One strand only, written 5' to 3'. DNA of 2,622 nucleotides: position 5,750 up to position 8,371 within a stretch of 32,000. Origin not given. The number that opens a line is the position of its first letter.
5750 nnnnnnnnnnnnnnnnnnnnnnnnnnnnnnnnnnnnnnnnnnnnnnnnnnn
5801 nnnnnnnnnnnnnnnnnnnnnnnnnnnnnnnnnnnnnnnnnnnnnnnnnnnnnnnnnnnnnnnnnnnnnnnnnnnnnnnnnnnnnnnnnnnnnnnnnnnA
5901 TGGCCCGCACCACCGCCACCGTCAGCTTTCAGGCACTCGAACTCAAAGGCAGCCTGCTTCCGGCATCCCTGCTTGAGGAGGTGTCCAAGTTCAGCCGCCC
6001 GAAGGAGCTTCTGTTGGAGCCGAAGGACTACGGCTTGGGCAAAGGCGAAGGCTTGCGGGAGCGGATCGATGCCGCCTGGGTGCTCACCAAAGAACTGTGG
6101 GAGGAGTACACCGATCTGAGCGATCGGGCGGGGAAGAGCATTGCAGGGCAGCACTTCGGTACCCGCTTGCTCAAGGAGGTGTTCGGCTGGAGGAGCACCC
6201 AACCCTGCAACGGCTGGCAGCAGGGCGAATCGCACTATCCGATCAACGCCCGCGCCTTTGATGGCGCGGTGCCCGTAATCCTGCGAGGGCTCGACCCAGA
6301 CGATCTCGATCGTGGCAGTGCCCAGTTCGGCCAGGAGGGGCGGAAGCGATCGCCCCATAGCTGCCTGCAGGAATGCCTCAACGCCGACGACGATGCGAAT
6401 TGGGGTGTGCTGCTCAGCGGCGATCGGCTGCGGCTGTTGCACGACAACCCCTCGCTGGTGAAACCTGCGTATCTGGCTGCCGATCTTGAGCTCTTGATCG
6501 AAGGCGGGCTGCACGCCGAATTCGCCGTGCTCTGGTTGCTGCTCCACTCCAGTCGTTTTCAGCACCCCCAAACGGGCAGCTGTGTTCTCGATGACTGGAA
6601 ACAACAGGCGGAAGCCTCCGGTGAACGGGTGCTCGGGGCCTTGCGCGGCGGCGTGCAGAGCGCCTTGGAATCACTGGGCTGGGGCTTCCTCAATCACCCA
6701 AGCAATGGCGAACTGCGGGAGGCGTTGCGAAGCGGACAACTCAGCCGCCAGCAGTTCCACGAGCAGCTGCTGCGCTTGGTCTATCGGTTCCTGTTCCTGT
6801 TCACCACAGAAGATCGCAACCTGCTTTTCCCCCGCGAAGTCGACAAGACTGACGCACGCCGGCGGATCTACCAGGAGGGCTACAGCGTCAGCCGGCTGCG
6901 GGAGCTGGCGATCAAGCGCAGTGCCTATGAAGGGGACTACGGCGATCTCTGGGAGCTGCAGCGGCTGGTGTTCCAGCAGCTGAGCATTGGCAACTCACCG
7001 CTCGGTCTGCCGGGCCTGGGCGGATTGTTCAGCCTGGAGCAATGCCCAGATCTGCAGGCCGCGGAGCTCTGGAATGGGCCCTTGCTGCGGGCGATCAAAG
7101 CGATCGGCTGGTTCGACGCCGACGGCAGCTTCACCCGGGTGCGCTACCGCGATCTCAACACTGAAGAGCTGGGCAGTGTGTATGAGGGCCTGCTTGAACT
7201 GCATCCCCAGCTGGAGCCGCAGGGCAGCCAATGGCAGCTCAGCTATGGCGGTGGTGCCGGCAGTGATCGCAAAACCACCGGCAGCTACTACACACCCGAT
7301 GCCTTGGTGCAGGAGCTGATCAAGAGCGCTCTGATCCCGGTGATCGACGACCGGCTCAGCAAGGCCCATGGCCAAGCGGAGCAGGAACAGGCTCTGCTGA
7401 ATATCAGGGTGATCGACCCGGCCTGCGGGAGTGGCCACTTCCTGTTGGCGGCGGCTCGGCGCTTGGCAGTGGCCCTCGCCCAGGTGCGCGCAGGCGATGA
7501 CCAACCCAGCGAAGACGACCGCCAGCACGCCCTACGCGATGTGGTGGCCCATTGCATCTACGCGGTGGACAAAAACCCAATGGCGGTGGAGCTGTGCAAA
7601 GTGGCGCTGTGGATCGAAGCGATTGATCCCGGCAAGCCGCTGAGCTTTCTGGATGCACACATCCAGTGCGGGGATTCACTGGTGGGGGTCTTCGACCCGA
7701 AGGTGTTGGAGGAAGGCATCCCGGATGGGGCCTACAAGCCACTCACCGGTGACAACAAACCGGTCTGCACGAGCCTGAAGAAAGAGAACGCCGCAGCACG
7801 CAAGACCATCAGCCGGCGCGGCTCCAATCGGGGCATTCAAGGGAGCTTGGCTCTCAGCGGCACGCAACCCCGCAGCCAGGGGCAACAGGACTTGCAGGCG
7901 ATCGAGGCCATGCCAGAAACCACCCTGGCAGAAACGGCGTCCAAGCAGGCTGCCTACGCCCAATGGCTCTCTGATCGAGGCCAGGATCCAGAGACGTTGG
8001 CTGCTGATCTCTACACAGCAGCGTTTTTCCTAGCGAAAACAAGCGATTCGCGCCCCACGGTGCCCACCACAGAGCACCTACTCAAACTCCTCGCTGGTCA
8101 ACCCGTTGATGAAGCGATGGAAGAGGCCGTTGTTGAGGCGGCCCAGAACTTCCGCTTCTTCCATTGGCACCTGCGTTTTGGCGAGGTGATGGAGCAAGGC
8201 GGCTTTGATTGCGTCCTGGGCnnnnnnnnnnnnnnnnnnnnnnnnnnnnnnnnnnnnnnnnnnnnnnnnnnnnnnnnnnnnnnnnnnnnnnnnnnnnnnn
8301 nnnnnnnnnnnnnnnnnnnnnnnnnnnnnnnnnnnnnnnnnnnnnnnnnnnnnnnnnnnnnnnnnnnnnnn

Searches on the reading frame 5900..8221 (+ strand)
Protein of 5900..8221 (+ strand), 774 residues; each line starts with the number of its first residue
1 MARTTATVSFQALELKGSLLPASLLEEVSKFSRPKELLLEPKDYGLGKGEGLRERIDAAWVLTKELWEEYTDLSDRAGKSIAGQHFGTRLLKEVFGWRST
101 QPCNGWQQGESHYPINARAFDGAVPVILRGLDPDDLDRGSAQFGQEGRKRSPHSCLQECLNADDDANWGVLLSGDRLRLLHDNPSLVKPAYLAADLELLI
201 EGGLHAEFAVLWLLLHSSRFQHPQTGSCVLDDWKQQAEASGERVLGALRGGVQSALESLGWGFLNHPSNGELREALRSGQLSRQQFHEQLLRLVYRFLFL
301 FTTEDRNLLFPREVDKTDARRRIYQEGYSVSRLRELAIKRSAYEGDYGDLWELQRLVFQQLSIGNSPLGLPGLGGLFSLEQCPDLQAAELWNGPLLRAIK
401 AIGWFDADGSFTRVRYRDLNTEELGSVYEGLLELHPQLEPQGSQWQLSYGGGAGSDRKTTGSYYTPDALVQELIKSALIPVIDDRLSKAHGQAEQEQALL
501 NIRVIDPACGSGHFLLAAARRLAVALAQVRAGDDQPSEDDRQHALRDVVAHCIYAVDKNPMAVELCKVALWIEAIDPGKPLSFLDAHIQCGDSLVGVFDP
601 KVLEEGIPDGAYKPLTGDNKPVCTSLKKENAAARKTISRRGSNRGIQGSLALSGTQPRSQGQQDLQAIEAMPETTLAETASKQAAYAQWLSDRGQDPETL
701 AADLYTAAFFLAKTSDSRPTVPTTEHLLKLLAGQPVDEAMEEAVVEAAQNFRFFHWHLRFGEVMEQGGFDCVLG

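Call 11: find_homologous_proteins(query=window:5900-8221:+)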
Query window:5900-8221:+ (774 aa): 3257 proteins with E <= 0.001 among 8000 candidates; the best 120 are listed.
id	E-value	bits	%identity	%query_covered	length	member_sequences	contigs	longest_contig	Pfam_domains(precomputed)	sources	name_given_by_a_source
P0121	0.0e+0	1770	100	100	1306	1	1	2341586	PF02384.23,PF07669.18,PF20473.5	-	-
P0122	0.0e+0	1715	97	100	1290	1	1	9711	PF02384.23,PF07669.18,PF20473.5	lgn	-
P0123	0.0e+0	1715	98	100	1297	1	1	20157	PF02384.23,PF07669.18,PF20473.5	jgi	-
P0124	0.0e+0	1712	97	100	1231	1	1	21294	PF02384.23,PF07669.18,PF20473.5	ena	-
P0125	0.0e+0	1711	97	100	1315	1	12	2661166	PF02384.23,PF07669.18,PF20473.5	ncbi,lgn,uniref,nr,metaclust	ncbi:hypothetical protein WB44_01215 [Synechococcus sp. WH 8020]|uniref:Eco57I restriction-modificat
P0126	0.0e+0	1670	95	100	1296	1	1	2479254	PF02384.23,PF07669.18,PF20473.5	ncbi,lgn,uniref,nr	ncbi:N-6 DNA methylase [Synechococcus sp. HK01-R]|uniref:Eco57I restriction-modification methylase d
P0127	0.0e+0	1637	92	100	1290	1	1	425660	PF02384.23,PF07669.18,PF20473.5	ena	-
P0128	0.0e+0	1608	91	100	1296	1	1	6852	PF02384.23,PF07669.18,PF20473.5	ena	-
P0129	0.0e+0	1605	91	100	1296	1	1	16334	PF02384.23,PF07669.18,PF20473.5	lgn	-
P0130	0.0e+0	1597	97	93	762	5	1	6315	PF02384.23,PF20473.5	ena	-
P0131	0.0e+0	1593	90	100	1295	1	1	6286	PF02384.23,PF07669.18,PF20473.5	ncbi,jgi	jgi:hypothetical protein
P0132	0.0e+0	1586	90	100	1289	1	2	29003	PF02384.23,PF07669.18,PF20473.5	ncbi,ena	-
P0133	0.0e+0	1585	90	100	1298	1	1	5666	PF02384.23,PF07669.18,PF20473.5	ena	-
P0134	0.0e+0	1580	90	100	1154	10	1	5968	PF02384.23,PF07669.18,PF20473.5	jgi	jgi:hypothetical protein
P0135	0.0e+0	1577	89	100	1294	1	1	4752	PF02384.23,PF07669.18,PF20473.5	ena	-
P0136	0.0e+0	1573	89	100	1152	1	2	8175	PF02384.23,PF07669.18,PF20473.5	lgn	-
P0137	0.0e+0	1572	89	100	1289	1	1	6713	PF02384.23,PF07669.18,PF20473.5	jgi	jgi:hypothetical protein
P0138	0.0e+0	1568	89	100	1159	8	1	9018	PF02384.23,PF07669.18,PF20473.5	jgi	-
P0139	0.0e+0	1565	89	100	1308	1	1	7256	PF02384.23,PF07669.18,PF20473.5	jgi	-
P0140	0.0e+0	1563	89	100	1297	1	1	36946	PF02384.23,PF07669.18,PF20473.5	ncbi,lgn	-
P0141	0.0e+0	1562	88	100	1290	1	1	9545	PF02384.23,PF07669.18,PF20473.5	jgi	jgi:hypothetical protein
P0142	0.0e+0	1550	89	100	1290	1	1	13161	PF02384.23,PF07669.18,PF20473.5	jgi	jgi:hypothetical protein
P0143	0.0e+0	1550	88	100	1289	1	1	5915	PF02384.23,PF07669.18,PF20473.5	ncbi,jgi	jgi:hypothetical protein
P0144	0.0e+0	1550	88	100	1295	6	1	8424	PF02384.23,PF07669.18,PF20473.5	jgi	-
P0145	0.0e+0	1550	88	100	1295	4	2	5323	PF02384.23,PF07669.18,PF20473.5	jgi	-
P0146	0.0e+0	1548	88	100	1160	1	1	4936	PF02384.23,PF07669.18,PF20473.5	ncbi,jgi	jgi:hypothetical protein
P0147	0.0e+0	1548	87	100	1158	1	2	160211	PF02384.23,PF07669.18,PF20473.5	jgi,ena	jgi:hypothetical protein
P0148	0.0e+0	1546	87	100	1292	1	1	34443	PF02384.23,PF07669.18,PF20473.5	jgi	jgi:N-6 DNA Methylase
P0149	0.0e+0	1543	87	100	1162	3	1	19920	PF02384.23,PF07669.18,PF20473.5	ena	-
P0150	0.0e+0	1542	87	100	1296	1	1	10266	PF02384.23,PF07669.18,PF20473.5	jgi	jgi:hypothetical protein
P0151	0.0e+0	1539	87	100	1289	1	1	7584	PF02384.23,PF07669.18,PF20473.5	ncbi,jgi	jgi:hypothetical protein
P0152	0.0e+0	1537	87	100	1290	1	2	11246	PF02384.23,PF07669.18,PF20473.5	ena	-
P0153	0.0e+0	1537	87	100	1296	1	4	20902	PF02384.23,PF07669.18,PF20473.5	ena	-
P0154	0.0e+0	1536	87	100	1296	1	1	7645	PF02384.23,PF07669.18,PF20473.5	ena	-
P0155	0.0e+0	1534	87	100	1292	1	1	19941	PF02384.23,PF07669.18,PF20473.5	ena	-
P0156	0.0e+0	1528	87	100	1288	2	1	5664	PF02384.23,PF07669.18,PF20473.5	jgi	-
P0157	0.0e+0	1521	86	100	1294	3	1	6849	PF02384.23,PF07669.18,PF20473.5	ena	-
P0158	0.0e+0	1518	86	100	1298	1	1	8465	PF02384.23,PF07669.18,PF20473.5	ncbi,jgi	jgi:hypothetical protein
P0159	0.0e+0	1511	85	100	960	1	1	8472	PF02384.23,PF07669.18,PF20473.5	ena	-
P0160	0.0e+0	1504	86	100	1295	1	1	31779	PF02384.23,PF07669.18,PF20473.5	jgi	jgi:hypothetical protein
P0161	0.0e+0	1500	85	100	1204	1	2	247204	PF02384.23,PF07669.18,PF20473.5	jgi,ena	-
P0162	0.0e+0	1496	85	100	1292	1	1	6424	PF02384.23,PF07669.18,PF20473.5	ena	-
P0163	0.0e+0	1495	85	100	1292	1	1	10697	PF02384.23,PF07669.18,PF20473.5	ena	-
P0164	0.0e+0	1494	84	100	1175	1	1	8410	PF02384.23,PF07669.18,PF20473.5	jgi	jgi:hypothetical protein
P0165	0.0e+0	1473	84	100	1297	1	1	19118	PF02384.23,PF07669.18,PF20473.5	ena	-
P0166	0.0e+0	1464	83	100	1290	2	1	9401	PF02384.23,PF07669.18,PF20473.5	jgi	-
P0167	0.0e+0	1463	83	100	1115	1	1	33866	PF02384.23,PF07669.18,PF12950.14,PF20473.5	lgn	-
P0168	0.0e+0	1463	83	100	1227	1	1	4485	PF02384.23,PF07669.18,PF20473.5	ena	-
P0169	0.0e+0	1456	82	100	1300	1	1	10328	PF02384.23,PF07669.18,PF20473.5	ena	-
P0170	0.0e+0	1450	83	100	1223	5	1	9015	PF02384.23,PF07669.18,PF20473.5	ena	-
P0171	0.0e+0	1450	83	100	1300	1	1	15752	PF02384.23,PF07669.18,PF20473.5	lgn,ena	-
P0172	0.0e+0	1449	82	100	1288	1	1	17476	PF02384.23,PF07669.18,PF20473.5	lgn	-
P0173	0.0e+0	1440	88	92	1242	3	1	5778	PF02384.23,PF07669.18,PF20473.5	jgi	jgi:hypothetical protein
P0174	0.0e+0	1435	82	100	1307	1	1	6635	PF02384.23,PF07669.18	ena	-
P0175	0.0e+0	1429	86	94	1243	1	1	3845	PF02384.23,PF07669.18,PF20473.5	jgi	jgi:hypothetical protein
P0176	0.0e+0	1425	82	100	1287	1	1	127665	PF02384.23,PF07669.18,PF20473.5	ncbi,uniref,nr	ncbi:Eco57I restriction-modification methylase domain-containing protein [Synechococcus lacustris]|u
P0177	0.0e+0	1419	96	83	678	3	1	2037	PF02384.23,PF07669.18,PF20473.5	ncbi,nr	ncbi:N-6 DNA methylase, partial [Synechococcus sp. AH-603-M21]|nr:N-6 DNA methylase [Synechococcus s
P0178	0.0e+0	1414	81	100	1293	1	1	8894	PF02384.23,PF07669.18,PF20473.5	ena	-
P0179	0.0e+0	1383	79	100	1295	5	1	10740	PF02384.23,PF07669.18,PF20473.5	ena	-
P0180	0.0e+0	1362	79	100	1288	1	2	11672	PF02384.23,PF07669.18,PF20473.5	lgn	-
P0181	0.0e+0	1341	76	100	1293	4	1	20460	PF02384.23,PF07669.18,PF20473.5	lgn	-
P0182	0.0e+0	1314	75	100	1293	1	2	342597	PF02384.23,PF07669.18,PF20473.5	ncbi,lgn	-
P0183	0.0e+0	1311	75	100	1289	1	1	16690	PF02384.23,PF07669.18,PF20473.5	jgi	jgi:hypothetical protein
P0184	0.0e+0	1298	75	100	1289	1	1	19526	PF02384.23,PF07669.18,PF20473.5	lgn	-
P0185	0.0e+0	1298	73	100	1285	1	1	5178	PF02384.23,PF07669.18,PF20473.5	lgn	-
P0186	0.0e+0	1273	74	100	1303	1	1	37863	PF02384.23,PF07669.18,PF20473.5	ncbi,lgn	-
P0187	0.0e+0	1266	73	100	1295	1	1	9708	PF02384.23,PF07669.18,PF20473.5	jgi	-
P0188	0.0e+0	1266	72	100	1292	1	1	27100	PF02384.23,PF07669.18,PF20473.5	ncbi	-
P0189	0.0e+0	1265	73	100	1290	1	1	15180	PF02384.23,PF07669.18,PF20473.5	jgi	jgi:hypothetical protein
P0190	0.0e+0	1265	73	100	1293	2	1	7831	PF02384.23,PF07669.18,PF20473.5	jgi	jgi:hypothetical protein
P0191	0.0e+0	1262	86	84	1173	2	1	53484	PF02384.23,PF07669.18,PF20473.5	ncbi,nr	ncbi:N-6 DNA methylase [Synechococcus sp. HJ21-Hayes]|nr:N-6 DNA methylase [Synechococcus sp. HJ21-H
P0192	0.0e+0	1259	73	100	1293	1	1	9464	PF02384.23,PF07669.18,PF20473.5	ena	-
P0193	0.0e+0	1258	73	100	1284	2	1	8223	PF02384.23,PF07669.18,PF20473.5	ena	-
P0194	0.0e+0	1258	73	100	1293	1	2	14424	PF02384.23,PF07669.18,PF20473.5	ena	-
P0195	0.0e+0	1258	73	100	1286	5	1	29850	PF02384.23,PF07669.18,PF20473.5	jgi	jgi:hypothetical protein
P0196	0.0e+0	1257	73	100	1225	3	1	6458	PF02384.23,PF07669.18,PF20473.5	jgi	-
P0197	0.0e+0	1254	73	100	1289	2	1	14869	PF02384.23,PF07669.18,PF20473.5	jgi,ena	jgi:hypothetical protein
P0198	0.0e+0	1253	73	100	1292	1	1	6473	PF02384.23,PF07669.18,PF20473.5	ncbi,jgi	jgi:hypothetical protein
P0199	0.0e+0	1252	72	100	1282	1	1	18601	PF02384.23,PF07669.18,PF20473.5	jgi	jgi:hypothetical protein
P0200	0.0e+0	1251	73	100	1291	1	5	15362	PF02384.23,PF07669.18,PF20473.5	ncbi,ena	-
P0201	0.0e+0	1248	72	100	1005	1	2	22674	PF02384.23,PF07669.18,PF20473.5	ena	-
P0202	0.0e+0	1248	72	100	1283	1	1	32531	PF02384.23,PF07669.18,PF20473.5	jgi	jgi:hypothetical protein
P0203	0.0e+0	1248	73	100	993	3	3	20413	PF02384.23,PF07669.18,PF20473.5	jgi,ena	jgi:hypothetical protein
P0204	0.0e+0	1247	73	100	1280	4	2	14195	PF02384.23,PF07669.18,PF20473.5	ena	-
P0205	0.0e+0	1245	72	100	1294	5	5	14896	PF02384.23,PF07669.18,PF20473.5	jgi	jgi:hypothetical protein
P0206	0.0e+0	1244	72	100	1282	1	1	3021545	PF02384.23,PF07669.18,PF20473.5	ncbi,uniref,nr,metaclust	ncbi:N-6 DNA methylase [Cyanobium sp. NIES-981]|uniref:Eco57I restriction-modification methylase dom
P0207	0.0e+0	1244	72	100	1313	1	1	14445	PF02384.23,PF07669.18,PF20473.5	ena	-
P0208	0.0e+0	1244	72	100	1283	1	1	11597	PF02384.23,PF07669.18,PF20473.5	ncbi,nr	ncbi:hypothetical protein LBMAG41_27320 [Cyanobium sp.]|nr:hypothetical protein LBMAG41_27320 [Cyano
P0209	0.0e+0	1243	72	100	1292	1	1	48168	PF02384.23,PF07669.18,PF20473.5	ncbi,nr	ncbi:MAG: N-6 DNA methylase [Cyanobacteria bacterium]|nr:N-6 DNA methylase [Cyanobacteriota bacteriu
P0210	0.0e+0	1243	71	100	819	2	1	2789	PF02384.23,PF07669.18,PF20473.5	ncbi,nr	ncbi:MAG: N-6 DNA methylase, partial [Synechococcaceae cyanobacterium]|nr:N-6 DNA methylase [Synecho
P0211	0.0e+0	1243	72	100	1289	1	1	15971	PF02384.23,PF07669.18,PF20473.5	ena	-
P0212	0.0e+0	1243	72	100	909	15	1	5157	PF02384.23,PF07669.18,PF20473.5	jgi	jgi:hypothetical protein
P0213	0.0e+0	1240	72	100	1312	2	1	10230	PF02384.23,PF07669.18,PF20473.5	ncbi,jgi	jgi:hypothetical protein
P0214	0.0e+0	1240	72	100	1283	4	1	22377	PF02384.23,PF07669.18,PF20473.5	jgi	jgi:hypothetical protein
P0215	0.0e+0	1239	72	100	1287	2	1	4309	PF02384.23,PF07669.18,PF20473.5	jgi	jgi:hypothetical protein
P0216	0.0e+0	1238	72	100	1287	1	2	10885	PF02384.23,PF07669.18,PF20473.5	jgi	jgi:hypothetical protein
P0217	0.0e+0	1237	72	100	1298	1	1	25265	PF02384.23,PF07669.18,PF20473.5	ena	-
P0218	0.0e+0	1236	72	100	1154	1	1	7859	PF02384.23,PF07669.18,PF20473.5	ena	-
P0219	0.0e+0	1236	71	100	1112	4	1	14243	PF02384.23,PF07669.18,PF12950.14,PF20473.5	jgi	jgi:hypothetical protein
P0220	0.0e+0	1236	72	100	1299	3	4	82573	PF02384.23,PF07669.18,PF20473.5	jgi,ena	jgi:hypothetical protein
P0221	0.0e+0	1236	72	100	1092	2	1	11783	PF02384.23,PF07669.18,PF20473.5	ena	-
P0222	0.0e+0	1236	72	100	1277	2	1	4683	PF02384.23,PF07669.18,PF20473.5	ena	-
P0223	0.0e+0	1236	71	100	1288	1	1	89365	PF02384.23,PF07669.18,PF20473.5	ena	-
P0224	0.0e+0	1236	71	100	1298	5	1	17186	PF02384.23,PF07669.18,PF20473.5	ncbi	ncbi:MAG: Eco57I restriction-modification methylase domain-containing protein [Cyanobacteriota bacte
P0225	0.0e+0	1236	71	100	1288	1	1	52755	PF02384.23,PF07669.18,PF20473.5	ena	-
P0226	0.0e+0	1234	72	100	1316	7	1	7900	PF02384.23,PF07669.18,PF20473.5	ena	-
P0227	0.0e+0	1234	72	100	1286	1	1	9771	PF02384.23,PF07669.18,PF20473.5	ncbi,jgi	jgi:hypothetical protein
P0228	0.0e+0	1234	72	100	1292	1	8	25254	PF02384.23,PF07669.18,PF20473.5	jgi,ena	jgi:hypothetical protein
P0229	0.0e+0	1233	72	100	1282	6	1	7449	PF02384.23,PF07669.18,PF20473.5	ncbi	-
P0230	0.0e+0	1233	72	100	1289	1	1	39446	PF02384.23,PF07669.18,PF20473.5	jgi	jgi:SAM-dependent methyltransferase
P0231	0.0e+0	1233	71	100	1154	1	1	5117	PF02384.23,PF07669.18,PF20473.5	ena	-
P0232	0.0e+0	1233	72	100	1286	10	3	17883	PF02384.23,PF07669.18,PF20473.5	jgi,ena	jgi:hypothetical protein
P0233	0.0e+0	1232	71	100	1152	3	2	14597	PF02384.23,PF07669.18,PF20473.5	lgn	-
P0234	0.0e+0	1232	72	100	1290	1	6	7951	PF02384.23,PF07669.18,PF20473.5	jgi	jgi:hypothetical protein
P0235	0.0e+0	1231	71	100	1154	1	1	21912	PF02384.23,PF07669.18,PF20473.5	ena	-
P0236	0.0e+0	1230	71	100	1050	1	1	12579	PF02384.23,PF07669.18,PF20473.5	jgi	jgi:hypothetical protein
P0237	0.0e+0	1229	71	100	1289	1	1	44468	PF02384.23,PF07669.18,PF20473.5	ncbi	-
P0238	0.0e+0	1229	71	100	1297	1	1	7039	PF02384.23,PF07669.18,PF20473.5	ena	-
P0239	0.0e+0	1229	71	100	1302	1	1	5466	PF02384.23,PF07669.18,PF20473.5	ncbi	ncbi:MAG: Eco57I restriction-modification methylase domain-containing protein [Cyanobacteriota bacte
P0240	0.0e+0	1228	71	100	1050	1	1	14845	PF02384.23,PF07669.18,PF20473.5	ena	-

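Call 17: find_encoding_contigs(protein=P0125, flank=10000, max_places=2)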
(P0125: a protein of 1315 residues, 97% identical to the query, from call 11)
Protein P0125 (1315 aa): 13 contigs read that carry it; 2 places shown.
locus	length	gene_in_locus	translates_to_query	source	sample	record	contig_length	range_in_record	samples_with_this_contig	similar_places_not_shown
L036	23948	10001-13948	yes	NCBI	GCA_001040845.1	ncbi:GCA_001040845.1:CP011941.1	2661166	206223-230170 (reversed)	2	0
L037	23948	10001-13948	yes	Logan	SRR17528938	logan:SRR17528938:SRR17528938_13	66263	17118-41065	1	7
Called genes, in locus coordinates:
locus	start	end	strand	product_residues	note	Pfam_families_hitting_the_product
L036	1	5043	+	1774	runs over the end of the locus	PF00270:DEAD, PF00271:Helicase_C, PF09369:MZB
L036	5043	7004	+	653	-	PF03235:GmrSD_N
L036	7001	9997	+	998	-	PF00176:SNF2-rel_dom, PF00270:DEAD (weak), PF04851:ResIII, PF00271:Helicase_C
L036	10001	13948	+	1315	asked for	PF02384:N6_Mtase (weak), PF20473:MmeI_Mtase (weak), PF07669:Eco57I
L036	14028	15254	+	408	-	PF13466:STAS_2 (faint), PF14213:DUF4325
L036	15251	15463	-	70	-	-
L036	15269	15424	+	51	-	-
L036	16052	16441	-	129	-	-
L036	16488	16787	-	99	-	-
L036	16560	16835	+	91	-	-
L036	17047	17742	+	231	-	-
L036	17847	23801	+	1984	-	PF13195:DUF4011, PF00270:DEAD (faint), PF13086:AAA_11, PF13245:AAA_19 (faint), PF13604:AAA_30 (faint), PF13086:AAA_11, PF13087:AAA_12, PF18741:MTES_1575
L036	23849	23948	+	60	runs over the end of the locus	-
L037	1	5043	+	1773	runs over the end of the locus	PF00270:DEAD, PF00271:Helicase_C, PF09369:MZB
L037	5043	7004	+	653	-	PF03235:GmrSD_N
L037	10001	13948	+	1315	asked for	PF02384:N6_Mtase (weak), PF20473:MmeI_Mtase (weak), PF07669:Eco57I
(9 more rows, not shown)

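Call 18: find_encoding_contigs(protein=P0126, flank=10000, max_places=2)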
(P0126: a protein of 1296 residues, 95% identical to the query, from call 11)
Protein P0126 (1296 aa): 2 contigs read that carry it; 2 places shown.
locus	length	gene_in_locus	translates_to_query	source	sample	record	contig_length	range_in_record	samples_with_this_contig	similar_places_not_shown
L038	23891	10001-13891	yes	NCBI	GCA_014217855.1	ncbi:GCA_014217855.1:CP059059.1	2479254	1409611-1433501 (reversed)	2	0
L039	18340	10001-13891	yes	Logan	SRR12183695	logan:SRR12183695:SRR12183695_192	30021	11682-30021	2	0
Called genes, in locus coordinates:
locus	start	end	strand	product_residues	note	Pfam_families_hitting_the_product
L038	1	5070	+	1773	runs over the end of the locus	PF00270:DEAD, PF00271:Helicase_C, PF09369:MZB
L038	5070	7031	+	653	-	PF03235:GmrSD_N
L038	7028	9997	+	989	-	PF00176:SNF2-rel_dom, PF00270:DEAD (weak), PF04851:ResIII (weak), PF00271:Helicase_C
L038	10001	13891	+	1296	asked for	PF02384:N6_Mtase (weak), PF20473:MmeI_Mtase (weak), PF07669:Eco57I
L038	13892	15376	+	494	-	PF00400:WD40 (faint), PF25171:Beta-prop_WDR36-Utp21_1st (faint), PF25173:Beta-prop_WDR3_1st (faint), PF25174:Beta-prop_THOC3 (faint), PF12894:ANAPC4_WD40 (faint), PF23381:Beta-prop_IFT122_1st, PF23414:Beta-prop_EML_2, PF24814:WD40_Prp19, +2 more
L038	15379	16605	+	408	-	PF13466:STAS_2 (faint), PF14213:DUF4325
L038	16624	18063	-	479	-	PF02646:RmuC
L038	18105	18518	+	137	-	-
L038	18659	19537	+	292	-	PF02604:PhdYeFM_antitox (weak)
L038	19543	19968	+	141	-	PF01850:PIN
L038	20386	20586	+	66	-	-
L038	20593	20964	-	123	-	-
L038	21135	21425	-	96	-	-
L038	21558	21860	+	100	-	PF01909:NTP_transf_2, PF18765:Polbeta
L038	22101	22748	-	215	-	PF06736:TMEM175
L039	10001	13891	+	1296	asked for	PF02384:N6_Mtase (weak), PF20473:MmeI_Mtase (weak), PF07669:Eco57I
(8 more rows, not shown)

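Call 19: find_encoding_contigs(protein=P0123, flank=10000, max_places=2)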
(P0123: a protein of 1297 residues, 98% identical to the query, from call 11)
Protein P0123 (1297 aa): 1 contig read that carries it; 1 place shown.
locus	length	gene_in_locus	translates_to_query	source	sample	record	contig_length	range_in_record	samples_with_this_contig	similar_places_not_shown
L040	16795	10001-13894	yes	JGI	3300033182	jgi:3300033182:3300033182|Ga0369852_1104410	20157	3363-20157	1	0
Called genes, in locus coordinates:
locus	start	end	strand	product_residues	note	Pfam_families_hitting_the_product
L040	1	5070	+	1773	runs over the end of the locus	PF00270:DEAD, PF00271:Helicase_C, PF09369:MZB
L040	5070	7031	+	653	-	PF03235:GmrSD_N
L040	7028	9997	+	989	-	PF00176:SNF2-rel_dom, PF00270:DEAD (weak), PF04851:ResIII (weak), PF00271:Helicase_C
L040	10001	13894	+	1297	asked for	PF02384:N6_Mtase (weak), PF20473:MmeI_Mtase (weak), PF07669:Eco57I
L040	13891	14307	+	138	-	-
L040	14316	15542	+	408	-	PF13466:STAS_2 (faint), PF14213:DUF4325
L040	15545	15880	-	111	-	-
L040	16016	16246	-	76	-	PF01709:Transcrip_reg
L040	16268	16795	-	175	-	?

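Call 41: find_encoding_contigs(protein=P0144, flank=4000, max_places=1)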
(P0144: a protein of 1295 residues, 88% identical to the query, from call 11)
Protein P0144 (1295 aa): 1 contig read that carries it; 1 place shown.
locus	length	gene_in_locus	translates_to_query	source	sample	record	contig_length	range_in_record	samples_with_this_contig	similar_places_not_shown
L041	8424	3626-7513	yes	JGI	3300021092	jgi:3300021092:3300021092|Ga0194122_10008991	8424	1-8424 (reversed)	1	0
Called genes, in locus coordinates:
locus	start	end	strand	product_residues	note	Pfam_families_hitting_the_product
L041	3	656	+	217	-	?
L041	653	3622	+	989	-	PF00176:SNF2-rel_dom, PF00270:DEAD (weak), PF04851:ResIII, PF00271:Helicase_C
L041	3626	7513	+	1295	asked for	PF02384:N6_Mtase (weak), PF20473:MmeI_Mtase (weak), PF07669:Eco57I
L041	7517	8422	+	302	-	?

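Call 42: find_encoding_contigs(protein=P0145, flank=4000, max_places=1)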
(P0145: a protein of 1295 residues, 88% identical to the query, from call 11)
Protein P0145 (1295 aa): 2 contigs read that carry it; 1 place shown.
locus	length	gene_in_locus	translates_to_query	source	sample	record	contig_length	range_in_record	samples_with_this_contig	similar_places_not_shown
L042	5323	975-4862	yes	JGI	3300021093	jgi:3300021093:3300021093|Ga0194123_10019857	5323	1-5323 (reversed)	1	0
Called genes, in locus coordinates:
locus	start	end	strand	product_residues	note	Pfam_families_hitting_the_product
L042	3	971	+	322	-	?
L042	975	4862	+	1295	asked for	PF02384:N6_Mtase (weak), PF20473:MmeI_Mtase (weak), PF07669:Eco57I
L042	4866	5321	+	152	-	?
